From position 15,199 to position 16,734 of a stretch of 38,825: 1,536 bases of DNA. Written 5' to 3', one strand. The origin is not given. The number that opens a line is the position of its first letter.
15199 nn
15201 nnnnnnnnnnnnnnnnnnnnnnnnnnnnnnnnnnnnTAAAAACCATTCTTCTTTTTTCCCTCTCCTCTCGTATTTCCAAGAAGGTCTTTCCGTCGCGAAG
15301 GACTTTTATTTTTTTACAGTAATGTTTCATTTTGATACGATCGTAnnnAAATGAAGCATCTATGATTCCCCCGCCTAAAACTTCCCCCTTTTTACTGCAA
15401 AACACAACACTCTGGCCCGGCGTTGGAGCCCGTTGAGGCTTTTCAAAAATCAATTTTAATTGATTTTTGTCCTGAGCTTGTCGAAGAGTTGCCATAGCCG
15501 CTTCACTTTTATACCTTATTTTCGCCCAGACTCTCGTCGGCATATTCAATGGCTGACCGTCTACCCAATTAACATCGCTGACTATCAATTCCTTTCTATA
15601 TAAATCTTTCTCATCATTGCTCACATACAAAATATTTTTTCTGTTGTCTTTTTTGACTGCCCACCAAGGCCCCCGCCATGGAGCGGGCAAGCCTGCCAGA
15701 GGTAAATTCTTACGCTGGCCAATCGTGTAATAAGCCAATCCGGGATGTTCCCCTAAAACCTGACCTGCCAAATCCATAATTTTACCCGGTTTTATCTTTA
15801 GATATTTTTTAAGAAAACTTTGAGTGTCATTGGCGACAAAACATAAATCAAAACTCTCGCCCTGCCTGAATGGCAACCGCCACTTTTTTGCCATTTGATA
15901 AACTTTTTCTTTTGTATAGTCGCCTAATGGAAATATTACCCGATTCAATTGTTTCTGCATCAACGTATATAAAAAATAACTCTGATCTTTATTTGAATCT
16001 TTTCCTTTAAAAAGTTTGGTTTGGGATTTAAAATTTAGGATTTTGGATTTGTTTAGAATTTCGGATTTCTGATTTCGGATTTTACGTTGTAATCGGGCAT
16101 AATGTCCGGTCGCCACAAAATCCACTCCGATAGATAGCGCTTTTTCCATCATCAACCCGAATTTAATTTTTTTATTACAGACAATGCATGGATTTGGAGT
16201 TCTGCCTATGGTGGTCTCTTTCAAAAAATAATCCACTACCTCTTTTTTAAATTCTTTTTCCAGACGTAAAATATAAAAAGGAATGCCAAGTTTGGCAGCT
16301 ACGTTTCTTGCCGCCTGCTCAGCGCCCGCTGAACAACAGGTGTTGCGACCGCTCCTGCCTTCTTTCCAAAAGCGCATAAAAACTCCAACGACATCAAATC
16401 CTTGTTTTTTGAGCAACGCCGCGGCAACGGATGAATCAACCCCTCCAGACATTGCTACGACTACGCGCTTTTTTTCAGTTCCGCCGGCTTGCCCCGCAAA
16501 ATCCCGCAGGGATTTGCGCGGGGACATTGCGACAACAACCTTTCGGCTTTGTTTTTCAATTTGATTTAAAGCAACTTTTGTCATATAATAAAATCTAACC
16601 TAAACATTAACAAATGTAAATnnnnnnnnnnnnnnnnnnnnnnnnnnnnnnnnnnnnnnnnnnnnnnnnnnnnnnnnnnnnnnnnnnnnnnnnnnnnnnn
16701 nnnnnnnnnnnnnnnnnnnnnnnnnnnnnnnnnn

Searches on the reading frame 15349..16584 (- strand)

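Call 15: search_protein_families(library=pfam, proteins=[window:15349-16584:-])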
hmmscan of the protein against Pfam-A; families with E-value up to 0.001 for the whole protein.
window:15349-16584:- (412 aa): 7 families
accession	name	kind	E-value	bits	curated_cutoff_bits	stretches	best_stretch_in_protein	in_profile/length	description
PF03054.22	tRNA_Me_trans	-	6.1e-70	235.4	20.6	1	39-251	1-201/202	tRNA methyl transferase HUP domain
PF20259.3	tRNA_Me_trans_M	-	8.7e-19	67.3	27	1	255-322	1-65/66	tRNA methyl transferase PRC-barrel domain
PF20258.4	tRNA_Me_trans_C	-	5.9e-15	55.8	20.6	1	331-408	2-77/77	Aminomethyltransferase beta-barrel domain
PF02540.23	NAD_synthase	-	0.00012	21.7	21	0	37-70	17-52/242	NAD synthase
PF24167.1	DUF7411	-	0.00016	21.7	28.7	1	41-122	3-72/194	Family of unknown function (DUF7411)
PF02568.20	ThiI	-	0.00016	21.7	20.5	1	39-71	4-36/197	Thiamine biosynthesis protein (ThiI)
PF06508.19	QueC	-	0.00037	20.5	22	0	41-75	2-36/210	Queuosine biosynthesis protein QueC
